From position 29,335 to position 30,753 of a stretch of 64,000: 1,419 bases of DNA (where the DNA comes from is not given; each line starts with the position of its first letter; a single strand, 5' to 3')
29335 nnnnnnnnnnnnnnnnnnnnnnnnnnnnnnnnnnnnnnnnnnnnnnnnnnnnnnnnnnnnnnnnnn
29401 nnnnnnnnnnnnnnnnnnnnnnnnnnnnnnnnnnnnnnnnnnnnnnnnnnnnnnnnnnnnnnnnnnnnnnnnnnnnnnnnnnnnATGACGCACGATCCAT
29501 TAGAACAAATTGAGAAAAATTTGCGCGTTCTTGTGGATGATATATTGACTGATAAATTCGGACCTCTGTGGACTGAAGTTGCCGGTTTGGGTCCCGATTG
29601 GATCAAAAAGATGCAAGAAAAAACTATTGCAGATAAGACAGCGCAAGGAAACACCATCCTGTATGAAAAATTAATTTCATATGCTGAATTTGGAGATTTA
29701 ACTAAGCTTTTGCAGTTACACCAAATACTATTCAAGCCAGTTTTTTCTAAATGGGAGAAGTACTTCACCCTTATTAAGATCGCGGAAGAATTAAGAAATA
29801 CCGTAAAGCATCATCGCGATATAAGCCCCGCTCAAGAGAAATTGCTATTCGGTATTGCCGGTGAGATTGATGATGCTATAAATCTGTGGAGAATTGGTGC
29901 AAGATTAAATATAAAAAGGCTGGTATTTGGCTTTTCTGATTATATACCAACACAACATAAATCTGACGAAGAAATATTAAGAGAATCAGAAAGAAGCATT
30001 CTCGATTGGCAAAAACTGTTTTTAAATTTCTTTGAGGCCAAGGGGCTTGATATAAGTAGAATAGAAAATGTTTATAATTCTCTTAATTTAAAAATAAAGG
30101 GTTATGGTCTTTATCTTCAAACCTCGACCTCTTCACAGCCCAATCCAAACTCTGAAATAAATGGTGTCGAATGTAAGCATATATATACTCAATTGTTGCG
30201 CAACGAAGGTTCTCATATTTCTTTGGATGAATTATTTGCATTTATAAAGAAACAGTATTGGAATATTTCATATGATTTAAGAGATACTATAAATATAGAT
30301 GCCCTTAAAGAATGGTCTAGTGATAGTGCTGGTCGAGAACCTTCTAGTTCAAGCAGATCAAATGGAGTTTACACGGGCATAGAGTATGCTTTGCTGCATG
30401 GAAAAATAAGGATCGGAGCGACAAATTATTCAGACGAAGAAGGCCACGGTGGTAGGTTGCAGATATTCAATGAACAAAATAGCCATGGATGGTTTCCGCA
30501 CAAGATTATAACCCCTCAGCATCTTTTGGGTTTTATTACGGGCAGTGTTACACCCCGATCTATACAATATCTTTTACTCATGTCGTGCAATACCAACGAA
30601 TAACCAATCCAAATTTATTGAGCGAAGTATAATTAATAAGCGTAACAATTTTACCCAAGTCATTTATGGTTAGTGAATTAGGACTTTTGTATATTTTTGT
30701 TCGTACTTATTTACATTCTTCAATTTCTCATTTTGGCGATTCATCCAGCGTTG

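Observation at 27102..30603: OLD-family ATPase/Toprim nuclease translationally coupled to a Swt1-like HEPN protein: a candidate undescribed anti-phage cassette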

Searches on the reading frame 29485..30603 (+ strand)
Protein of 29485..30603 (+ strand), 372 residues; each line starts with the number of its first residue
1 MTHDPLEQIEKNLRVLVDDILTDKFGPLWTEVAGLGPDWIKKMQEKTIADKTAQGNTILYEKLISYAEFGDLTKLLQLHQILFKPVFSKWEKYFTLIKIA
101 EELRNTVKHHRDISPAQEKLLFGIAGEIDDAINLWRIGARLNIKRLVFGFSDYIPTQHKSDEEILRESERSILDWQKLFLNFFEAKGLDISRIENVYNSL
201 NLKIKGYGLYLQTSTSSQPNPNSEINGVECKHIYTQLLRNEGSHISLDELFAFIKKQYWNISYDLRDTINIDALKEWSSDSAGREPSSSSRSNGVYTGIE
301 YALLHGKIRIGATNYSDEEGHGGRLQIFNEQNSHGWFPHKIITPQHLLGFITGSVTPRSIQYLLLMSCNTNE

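Call 3: search_protein_families(library=pfam, proteins=[window:29485-30603:+], max_evalue=1)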
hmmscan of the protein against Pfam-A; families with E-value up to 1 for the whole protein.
window:29485-30603:+ (372 aa): 1 family
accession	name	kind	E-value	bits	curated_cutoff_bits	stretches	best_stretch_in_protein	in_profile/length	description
PF18731.6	HEPN_Swt1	-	0.0047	17.6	27.5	1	6-115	3-97/115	Swt1-like HEPN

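Call 4: search_protein_families(library=padloc, proteins=[window:29485-30603:+], max_evalue=1)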
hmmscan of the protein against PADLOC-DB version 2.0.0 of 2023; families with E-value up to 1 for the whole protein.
window:29485-30603:+ (372 aa): 1 family
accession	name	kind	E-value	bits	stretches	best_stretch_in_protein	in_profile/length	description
PDLC04592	PDC-M34B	-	6.3e-09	33.8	1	8-115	67-173/192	-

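Call 5: search_protein_families(library=ncbifam, proteins=[window:29485-30603:+], max_evalue=1)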
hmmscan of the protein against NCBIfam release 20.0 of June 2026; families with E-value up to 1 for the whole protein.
window:29485-30603:+ (372 aa): 0 families

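Call 10: find_homologous_proteins(query=window:29485-30603:+, max_evalue=0.001)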
Query window:29485-30603:+ (372 aa): 2 proteins with E <= 0.001 among 3266 candidates.
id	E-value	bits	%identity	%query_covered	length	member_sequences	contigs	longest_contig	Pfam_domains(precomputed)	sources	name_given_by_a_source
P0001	5.6e-251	850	100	100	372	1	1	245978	-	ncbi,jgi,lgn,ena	ncbi:MAG: hypothetical protein WC052_00835 [Patescibacteria group bacterium]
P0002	7.9e-72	260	36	98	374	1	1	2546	-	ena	-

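Call 12: find_encoding_contigs(protein=P0002, flank=10000)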
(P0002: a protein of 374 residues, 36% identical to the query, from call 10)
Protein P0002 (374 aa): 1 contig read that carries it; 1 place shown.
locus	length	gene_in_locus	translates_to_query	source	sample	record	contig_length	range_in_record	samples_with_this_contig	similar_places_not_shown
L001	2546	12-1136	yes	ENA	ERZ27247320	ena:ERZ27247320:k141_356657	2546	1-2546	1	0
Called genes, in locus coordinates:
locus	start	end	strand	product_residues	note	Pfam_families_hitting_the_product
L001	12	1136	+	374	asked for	-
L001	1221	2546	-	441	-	?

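Call 27: search_solved_structures(query=A1, max_evalue=10)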
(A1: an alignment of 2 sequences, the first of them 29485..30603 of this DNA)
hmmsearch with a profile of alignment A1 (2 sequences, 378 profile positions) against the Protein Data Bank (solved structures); distinct sequences matched with E-value up to 10: 3.
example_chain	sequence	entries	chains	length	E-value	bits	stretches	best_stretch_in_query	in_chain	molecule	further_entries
9ku3_A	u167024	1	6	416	0.064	15.4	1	132-222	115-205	Carboxyl-terminal protease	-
9jr1_A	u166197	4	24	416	0.064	15.4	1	132-222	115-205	Carboxyl-terminal protease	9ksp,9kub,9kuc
9ku0_A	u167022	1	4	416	0.064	15.4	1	132-222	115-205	Carboxyl-terminal protease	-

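Call 33: predict_structure(alignment_id=A1)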
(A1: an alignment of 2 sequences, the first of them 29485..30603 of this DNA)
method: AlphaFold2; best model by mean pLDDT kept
length: 372 residues; sequences in the alignment: 2
mean_pLDDT: 43.0   pTM: 0.29
mean pLDDT of the five models: 43.0, 41.0, 41.0, 38.3, 35.5
residues with pLDDT >= 90: 0; 70-90: 1; 50-70: 92; < 50: 279
segments of 3 or more residues with pLDDT < 50: 1-73, 79-83, 85-88, 106-108, 113-260, 290-296, 331-345, 365-372
pLDDT, mean of each block of 10 residues (from residue 1): 36 41 38 36 39 30 32 50 47 52 50 46 41 41 33 35 41 38 36 35 30 34 33 35 36 40 57 62 55 52 55 61 59 39 49 52 46 34
secondary structure, 60 per line:
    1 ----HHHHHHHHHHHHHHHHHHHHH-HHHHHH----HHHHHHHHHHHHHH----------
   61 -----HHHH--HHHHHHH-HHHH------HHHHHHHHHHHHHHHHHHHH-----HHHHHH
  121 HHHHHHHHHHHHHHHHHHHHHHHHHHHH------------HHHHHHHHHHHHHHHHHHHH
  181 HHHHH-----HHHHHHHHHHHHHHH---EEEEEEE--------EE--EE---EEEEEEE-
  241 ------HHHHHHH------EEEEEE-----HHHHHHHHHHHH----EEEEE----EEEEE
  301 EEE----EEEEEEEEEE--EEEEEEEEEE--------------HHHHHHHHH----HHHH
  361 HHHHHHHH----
elements in order: H5-25 H27-32 H37-50 H66-69 H72-78 H80-83 H90-109 H115-148 H161-185 H191-205 E209-215 E233-239 H247-253 E260-265 H271-282 E287-291 E296-303 E308-317 E320-329 H344-352 H357-368

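Call 36: search_protein_families(library=phrogs, proteins=[window:29485-30603:+], max_evalue=0.1)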
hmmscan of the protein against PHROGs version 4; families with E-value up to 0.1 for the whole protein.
window:29485-30603:+ (372 aa): 1 family
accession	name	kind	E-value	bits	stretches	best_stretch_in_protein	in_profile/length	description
phrog_15453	-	unknown function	0.057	14.8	0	180-239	36-93/108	-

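Call 39: search_protein_representatives(alignment_id=A1)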
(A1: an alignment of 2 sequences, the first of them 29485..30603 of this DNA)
Query: 2 sequences, 378 profile positions. Proteins with E-value up to 0.001 (for the whole library): 432; up to 1e-10: 113; up to 1e-30: 24. The best 150 are listed.
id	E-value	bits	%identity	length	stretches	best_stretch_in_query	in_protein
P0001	9.4e-216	732.4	-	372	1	8-378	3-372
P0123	2.5e-114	398.6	-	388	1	6-373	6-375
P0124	1.9e-103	362.8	-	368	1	9-373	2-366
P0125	5.5e-97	341.5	-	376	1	6-371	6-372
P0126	6.2e-97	341.3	-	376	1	9-373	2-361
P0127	2.5e-86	306.4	-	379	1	9-376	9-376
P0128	1.2e-84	301.0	-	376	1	7-374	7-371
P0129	1.9e-80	287.0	-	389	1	7-373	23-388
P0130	2.8e-79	283.2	-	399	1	7-374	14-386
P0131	3.9e-79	282.7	-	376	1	5-373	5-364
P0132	1.4e-73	264.5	-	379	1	5-373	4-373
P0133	2.8e-70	253.6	-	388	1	1-372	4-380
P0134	2.4e-63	230.8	-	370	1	4-373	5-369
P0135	1.1e-59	218.8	-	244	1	135-373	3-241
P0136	4.2e-53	197.1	-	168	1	6-153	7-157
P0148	3.1e-25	105.3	-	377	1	142-373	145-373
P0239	1.9e-10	56.7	-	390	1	8-359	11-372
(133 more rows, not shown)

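Call 42: find_homologous_proteins(query=A2, max_evalue=0.00001)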
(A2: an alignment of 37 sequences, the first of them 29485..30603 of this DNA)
Query A2 (37 sequences) (372 aa, profile of the alignment): 5 proteins with E <= 0.00001 among 8000 candidates.
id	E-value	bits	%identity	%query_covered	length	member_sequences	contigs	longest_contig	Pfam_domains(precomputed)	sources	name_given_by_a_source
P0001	2.7e-117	410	100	100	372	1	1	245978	-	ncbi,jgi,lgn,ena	ncbi:MAG: hypothetical protein WC052_00835 [Patescibacteria group bacterium]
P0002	1.6e-113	398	36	98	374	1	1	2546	-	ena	-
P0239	7.9e-103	363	23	86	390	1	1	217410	-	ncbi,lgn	-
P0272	1.9e-80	289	23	98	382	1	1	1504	-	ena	-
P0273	1.9e-20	91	29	39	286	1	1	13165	-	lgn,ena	-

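Call 46: find_related_loci(query=A3, collection=genome_contigs, flank=7000)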
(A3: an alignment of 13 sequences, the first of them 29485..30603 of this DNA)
Query A3 (372 aa) in genome_contigs; peptide patterns used: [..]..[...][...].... (x = any residue, [..] = any of these).
29 stretches matched a pattern, but none encodes a relative of the query by tblastn (E <= 1e-3).

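Call 47: find_related_loci(query=A3, collection=metagenome_contigs, flank=7000)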
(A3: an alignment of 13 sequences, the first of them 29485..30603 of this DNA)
Query A3 (372 aa) in metagenome_contigs; peptide patterns used: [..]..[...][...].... (x = any residue, [..] = any of these).
58 stretches matched a pattern; 11 encode a relative of the query (tblastn E <= 1e-3); 11 distinct loci.
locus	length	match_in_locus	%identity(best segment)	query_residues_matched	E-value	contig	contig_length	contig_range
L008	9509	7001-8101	41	4-367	1e-91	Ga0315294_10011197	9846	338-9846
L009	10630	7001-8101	37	4-367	2e-83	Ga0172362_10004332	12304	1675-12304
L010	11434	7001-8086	38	4-363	6e-80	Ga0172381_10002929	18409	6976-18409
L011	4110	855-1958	38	3-367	7e-77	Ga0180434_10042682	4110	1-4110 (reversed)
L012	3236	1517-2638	32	1-368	2e-62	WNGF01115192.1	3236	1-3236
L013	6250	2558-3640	29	3-367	1e-43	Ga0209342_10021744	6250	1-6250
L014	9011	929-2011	30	3-367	4e-42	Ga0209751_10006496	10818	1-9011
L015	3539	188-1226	34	1-367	2e-41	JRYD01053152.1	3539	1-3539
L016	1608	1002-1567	47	3-189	4e-38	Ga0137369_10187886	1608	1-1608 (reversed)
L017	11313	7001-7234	27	70-147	2e-6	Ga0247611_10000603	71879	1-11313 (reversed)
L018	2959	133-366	28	70-147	5e-6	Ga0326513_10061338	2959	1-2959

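Call 51: find_related_loci(query=A3, collection=viral_contigs, flank=7000)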
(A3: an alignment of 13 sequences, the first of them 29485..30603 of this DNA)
Query A3 (372 aa) in viral_contigs; peptide patterns used: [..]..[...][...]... (x = any residue, [..] = any of these).
52 stretches matched a pattern; 1 encode a relative of the query (tblastn E <= 1e-3); 1 distinct loci.
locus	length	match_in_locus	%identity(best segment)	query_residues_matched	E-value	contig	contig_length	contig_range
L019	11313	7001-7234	27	70-147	3e-7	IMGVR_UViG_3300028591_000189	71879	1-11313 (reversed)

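Call 53: find_encoding_contigs(protein=P0239, flank=7000, max_places=2)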
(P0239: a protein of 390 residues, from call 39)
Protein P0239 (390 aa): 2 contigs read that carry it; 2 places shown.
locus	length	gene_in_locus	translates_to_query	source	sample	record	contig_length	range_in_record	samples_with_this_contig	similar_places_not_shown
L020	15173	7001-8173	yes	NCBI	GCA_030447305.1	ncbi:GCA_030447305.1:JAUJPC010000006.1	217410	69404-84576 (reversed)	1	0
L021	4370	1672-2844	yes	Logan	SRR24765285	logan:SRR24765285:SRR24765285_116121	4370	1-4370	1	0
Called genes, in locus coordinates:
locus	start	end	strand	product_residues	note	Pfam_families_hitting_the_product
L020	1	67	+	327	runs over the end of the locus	-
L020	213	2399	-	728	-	PF13304:AAA_21, PF13175:AAA_15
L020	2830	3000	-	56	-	-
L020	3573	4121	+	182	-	PF13814:Replic_Relax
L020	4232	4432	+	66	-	PF12728:HTH_17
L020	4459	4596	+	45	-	-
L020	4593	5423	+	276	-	PF14659:Phage_int_SAM_3, PF00589:Phage_integrase (weak)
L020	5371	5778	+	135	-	PF00589:Phage_integrase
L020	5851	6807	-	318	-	-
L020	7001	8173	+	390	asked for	-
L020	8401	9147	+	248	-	PF00292:PAX (weak), PF01527:HTH_Tnp_1 (faint), PF13384:HTH_23, PF13518:HTH_28, PF13551:HTH_29 (weak), PF13565:HTH_32, PF00665:rve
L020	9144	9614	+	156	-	PF13683:rve_3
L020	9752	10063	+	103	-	-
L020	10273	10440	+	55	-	-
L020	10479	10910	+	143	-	-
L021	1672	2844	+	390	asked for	-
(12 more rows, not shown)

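Call 54: find_encoding_contigs(protein=P0273, flank=7000, max_places=2)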
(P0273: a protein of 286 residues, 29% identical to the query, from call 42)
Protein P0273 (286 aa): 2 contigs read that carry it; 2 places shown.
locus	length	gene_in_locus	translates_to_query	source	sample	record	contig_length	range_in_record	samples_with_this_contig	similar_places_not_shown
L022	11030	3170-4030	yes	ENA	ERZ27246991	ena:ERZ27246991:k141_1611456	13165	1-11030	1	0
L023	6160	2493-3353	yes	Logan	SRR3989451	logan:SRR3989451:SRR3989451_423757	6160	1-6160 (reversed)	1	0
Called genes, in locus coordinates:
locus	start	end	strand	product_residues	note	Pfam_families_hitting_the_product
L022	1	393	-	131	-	?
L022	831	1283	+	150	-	-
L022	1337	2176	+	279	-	-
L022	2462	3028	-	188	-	PF00239:Resolvase, PF13551:HTH_29 (faint), PF13384:HTH_23 (faint), PF13936:HTH_38 (faint), PF02796:HTH_7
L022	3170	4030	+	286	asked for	-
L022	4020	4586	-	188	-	-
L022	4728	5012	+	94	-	-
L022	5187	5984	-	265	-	-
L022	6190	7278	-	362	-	PF14659:Phage_int_SAM_3 (faint), PF00589:Phage_integrase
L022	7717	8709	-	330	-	PF14249:Tocopherol_cycl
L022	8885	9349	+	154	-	PF00190:Cupin_1 (weak), PF07883:Cupin_2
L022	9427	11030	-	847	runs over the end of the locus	PF00690:Cation_ATPase_N, PF00122:E1-E2_ATPase, PF00702:Hydrolase, PF13246:Cation_ATPase, PF00689:Cation_ATPase_C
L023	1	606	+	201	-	?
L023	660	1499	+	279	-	-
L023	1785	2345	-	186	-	PF00239:Resolvase, PF13384:HTH_23 (faint), PF13551:HTH_29 (faint), PF13936:HTH_38 (faint), PF02796:HTH_7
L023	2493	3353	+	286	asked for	-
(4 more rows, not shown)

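Call 57: search_protein_families(library=padloc, proteins=[L008:4845-5918:+, L008:5915-6682:+, L008:8152-9210:+, L009:4297-6729:+, L009:8140-8604:+, L010:2794-5622:+, L010:5648-6403:+, L010:6408-6962:+, L010:8197-9465:+, L014:2566-7437:+], max_evalue=0.00001)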
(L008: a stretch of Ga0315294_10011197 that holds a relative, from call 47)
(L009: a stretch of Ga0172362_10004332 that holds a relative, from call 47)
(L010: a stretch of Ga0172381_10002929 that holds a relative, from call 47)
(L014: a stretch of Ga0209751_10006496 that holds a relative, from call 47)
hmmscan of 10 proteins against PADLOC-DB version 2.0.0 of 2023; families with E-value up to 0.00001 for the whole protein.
L008:4845-5918:+ (357 aa): 0 families

L008:5915-6682:+ (255 aa): 0 families

L008:8152-9210:+ (352 aa): 0 families

L009:4297-6729:+ (810 aa): 0 families

L009:8140-8604:+ (154 aa): 0 families

L010:2794-5622:+ (942 aa): 4 families
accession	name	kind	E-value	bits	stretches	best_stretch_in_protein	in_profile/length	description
PDLC02208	Ppl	-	1.2e-17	61.4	1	792-935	766-888/894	-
PDLC04175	HEC-01A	-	8.3e-08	29.6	1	800-889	246-334/363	-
PDLC04174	HEC-01A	-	9.8e-08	29.6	1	779-885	126-230/264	-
PDLC04710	PDC-M56A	-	3.2e-06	24.4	0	354-427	21-94/382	-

L010:5648-6403:+ (251 aa): 0 families

L010:6408-6962:+ (184 aa): 0 families

L010:8197-9465:+ (422 aa): 0 families

L014:2566-7437:+ (1623 aa): 6 families
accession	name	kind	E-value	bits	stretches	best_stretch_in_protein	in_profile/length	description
PDLC05009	PDC-S37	-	7.4e-68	227.5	2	888-1596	757-1450/1550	-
PDLC03924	MkoC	-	6.6e-38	128.5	2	1153-1365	771-972/1136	-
PDLC02194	Hhe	-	5e-33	111.5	2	1049-1466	1360-1778/1911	-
PDLC03920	MkoA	-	7.7e-28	95.3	2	1068-1333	790-1072/1112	-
PDLC03921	MkoA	-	5.5e-23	78.6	2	1069-1331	1296-1561/1607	-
PDLC04140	mad8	-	8e-08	30.1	1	379-512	16-122/314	mads_8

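Call 58: search_protein_families(library=pfam, proteins=[L008:4845-5918:+, L008:5915-6682:+, L008:8152-9210:+, L009:4297-6729:+, L009:8140-8604:+, L010:2794-5622:+, L010:5648-6403:+, L010:6408-6962:+, L010:8197-9465:+, L014:2566-7437:+], max_evalue=0.0001)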
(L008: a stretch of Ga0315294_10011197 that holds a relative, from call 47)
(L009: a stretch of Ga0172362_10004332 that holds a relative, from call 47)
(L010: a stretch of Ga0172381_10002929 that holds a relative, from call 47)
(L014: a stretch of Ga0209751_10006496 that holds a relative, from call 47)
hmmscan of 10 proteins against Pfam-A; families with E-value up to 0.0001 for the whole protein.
L008:4845-5918:+ (357 aa): 1 family
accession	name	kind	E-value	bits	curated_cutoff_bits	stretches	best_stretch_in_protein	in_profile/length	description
PF22558.3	REase-ARP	-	2.5e-07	31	27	1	51-332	14-266/270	Restriction Endonuclease associating with ARP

L008:5915-6682:+ (255 aa): 1 family
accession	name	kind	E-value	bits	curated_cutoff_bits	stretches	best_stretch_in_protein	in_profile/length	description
PF22187.2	DUF6946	-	1.6e-37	129.4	27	1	15-218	3-188/214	Domain of unknown function (DUF6946)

L008:8152-9210:+ (352 aa): 0 families

L009:4297-6729:+ (810 aa): 0 families

L009:8140-8604:+ (154 aa): 0 families

L010:2794-5622:+ (942 aa): 1 family
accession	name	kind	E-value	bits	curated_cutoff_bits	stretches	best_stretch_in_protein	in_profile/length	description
PF13304.12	AAA_21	-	7e-06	26.8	27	1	799-867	234-303/304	AAA domain, putative AbiEii toxin, Type IV TA system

L010:5648-6403:+ (251 aa): 0 families

L010:6408-6962:+ (184 aa): 0 families

L010:8197-9465:+ (422 aa): 3 families
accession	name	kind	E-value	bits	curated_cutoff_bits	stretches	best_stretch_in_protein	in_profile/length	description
PF00239.26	Resolvase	-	3.5e-17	63.3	23.3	1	4-139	10-143/145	Resolvase, N terminal domain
PF07508.19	Recombinase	-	9.4e-15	55.2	21.1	1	166-255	2-101/102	Recombinase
PF13408.12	Zn_ribbon_recom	-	4e-07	30.7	25.3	1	272-327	5-54/58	Recombinase zinc beta ribbon domain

L014:2566-7437:+ (1623 aa): 7 families
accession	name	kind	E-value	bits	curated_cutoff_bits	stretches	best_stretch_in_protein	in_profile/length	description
PF18741.7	MTES_1575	-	2.3e-35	121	38.2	1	1375-1468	1-96/96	REase_MTES_1575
PF13086.12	AAA_11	-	3e-15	57.1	27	1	376-509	2-146/257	AAA domain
PF13087.12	AAA_12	-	5.8e-14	52.5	27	1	1153-1333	18-190/195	AAA domain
PF13604.12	AAA_30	-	9.3e-09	35.7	27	1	377-436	3-64/191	AAA domain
PF13245.12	AAA_19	-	1.4e-08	35.5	25.1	1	380-456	1-78/134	AAA domain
PF04480.18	DUF559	-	1.2e-06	28.8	20.6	1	1387-1468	32-108/109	Protein of unknown function (DUF559)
PF00580.27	UvrD-helicase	-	8.1e-05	22.9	23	1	377-524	2-136/271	UvrD/REP helicase N-terminal domain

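Call 59: predict_structure(alignment_id=A2)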
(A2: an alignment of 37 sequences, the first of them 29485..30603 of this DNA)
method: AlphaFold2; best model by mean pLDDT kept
length: 372 residues; sequences in the alignment: 37
mean_pLDDT: 93.3   pTM: 0.79
mean pLDDT of the five models: 93.3, 93.0, 93.0, 92.4, 91.3
residues with pLDDT >= 90: 320; 70-90: 45; 50-70: 5; < 50: 2
segments of 3 or more residues with pLDDT < 50: none
pLDDT, mean of each block of 10 residues (from residue 1): 84 95 95 96 94 80 93 98 93 97 84 91 93 82 94 97 98 98 97 97 98 97 95 98 94 95 95 94 94 96 95 95 96 86 94 92 88 49
secondary structure, 60 per line:
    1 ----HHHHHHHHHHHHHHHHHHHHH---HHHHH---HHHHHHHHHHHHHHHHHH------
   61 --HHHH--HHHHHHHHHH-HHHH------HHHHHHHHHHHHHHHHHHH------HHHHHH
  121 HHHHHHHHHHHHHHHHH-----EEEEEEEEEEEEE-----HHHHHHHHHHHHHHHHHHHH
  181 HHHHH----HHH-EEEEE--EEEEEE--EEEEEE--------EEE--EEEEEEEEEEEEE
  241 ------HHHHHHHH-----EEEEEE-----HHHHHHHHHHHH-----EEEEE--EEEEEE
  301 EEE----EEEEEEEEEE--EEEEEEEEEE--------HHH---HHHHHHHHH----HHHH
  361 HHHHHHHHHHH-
elements in order: H5-25 H29-33 H37-54 H63-66 H69-78 H80-83 H90-108 H115-137 E143-155 H161-185 E194-198 E201-206 E209-214 E223-225 E228-240 H247-254 E260-265 H271-282 E288-292 E295-303 E308-317 E320-329 H344-352 H357-371

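Call 65: fold_search(model_id=the predicted structure, library=pdb)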
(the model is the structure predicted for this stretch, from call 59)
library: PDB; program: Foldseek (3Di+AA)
matches with E <= 10: 971; with E <= 0.001: 0
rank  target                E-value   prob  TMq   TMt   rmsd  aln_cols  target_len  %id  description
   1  8e04                  2.9e-03  0.60  0.17  0.06  23.4       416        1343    9  Structure of monomeric LRRK1 (released 2023-08-30)
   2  6ost_7                2.5e-02  0.21  0.13  0.14  15.8       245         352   11  RF2 pre-accommodated state bound Release complex 70S at 24ms (released 2019-06-19)
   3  6gxn_v                2.5e-02  0.16  0.12  0.13  25.7       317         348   11  Cryo-EM structure of an E. coli 70S ribosome in complex with RF3-GDPCP, RF1(GAQ) and Pint-tRNA (State III) (released 2018-08-15)
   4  5u9f_Z                2.5e-02  0.14  0.12  0.12  27.0       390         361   10  3.2 A cryo-EM ArfA-RF2 ribosome rescue complex (Structure II) (released 2017-03-22)
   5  9v6e_A                2.6e-02  0.13  0.14  0.06  31.0       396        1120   12  Cryo-EM structure of human full length KICSTOR complex (state 1) (released 2025-11-12)
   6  6v04                  2.7e-02  0.21  0.13  0.17  15.9       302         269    7  DynU16 crystal structure, a putative protein in the dynemicin biosynthetic locus (released 2020-11-18)
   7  7oj0_8                3.1e-02  0.66  0.16  0.17  15.7       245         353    8  Cryo-EM structure of 70S ribosome stalled with TnaC peptide and RF2 (released 2021-09-15)
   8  5mdw_7                3.1e-02  0.28  0.16  0.17  16.4       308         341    9  Structure of ArfA(A18T) and RF2 bound to the 70S ribosome (pre-accommodated state) (released 2016-12-14)
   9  5h5u_4                3.2e-02  0.28  0.15  0.16  23.4       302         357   10  Mechanistic insights into the alternative translation termination by ArfA and RF2 (released 2017-01-25)
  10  9o5a_D                3.4e-02  0.23  0.15  0.04  31.7       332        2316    8  The KICSTOR-GATOR1 complex (released 2026-02-18)
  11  5mgp_z                4.0e-02  0.28  0.16  0.16  22.9       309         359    8  Structural basis for ArfA-RF2 mediated translation termination on stop-codon lacking mRNAs (released 2016-12-14)
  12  8p16_6                5.0e-02  0.51  0.18  0.18  14.9       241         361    8  E167K RF2 on E. coli 70S release complex with UGG (Structure I) (released 2024-05-22)
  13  6l7x                  6.2e-02  0.10  0.11  0.17  18.1       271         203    7  Crystal structure of Cet1 from Trypanosoma cruzi in complex with #951 ligand (released 2020-06-03)
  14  1gqe                  7.2e-02  0.41  0.17  0.17  19.9       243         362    8  Polypeptide Chain Release Factor 2 (RF2) from Escherichia coli (released 2002-04-04)
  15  9k1l_A                7.2e-02  0.18  0.13  0.16  18.2       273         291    8  Complex structure of CNK2 and SAMD12 (released 2025-03-12)
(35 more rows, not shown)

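Call 80: search_protein_families(library=pfam, alignment_id=A2, max_evalue=0.01)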
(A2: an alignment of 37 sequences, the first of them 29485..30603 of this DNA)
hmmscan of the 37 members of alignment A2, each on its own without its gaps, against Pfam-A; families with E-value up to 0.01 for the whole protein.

A. member 1, window:29485-30603:+ (372 aa): 1 family
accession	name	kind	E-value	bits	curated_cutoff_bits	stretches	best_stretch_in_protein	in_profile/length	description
PF18731.6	HEPN_Swt1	-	0.0047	17.6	27.5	0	6-115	3-97/115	Swt1-like HEPN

B. families by the number of members that match (of 37 scanned): 4 families
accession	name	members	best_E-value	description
PF18731.6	HEPN_Swt1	17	7.3e-07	Swt1-like HEPN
PF13392.12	HNH_3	1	3e-05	HNH endonuclease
PF18725.6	HEPN_SAV2148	1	0.0012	SAV2148-like HEPN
PF01844.29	HNH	1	0.0019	HNH endonuclease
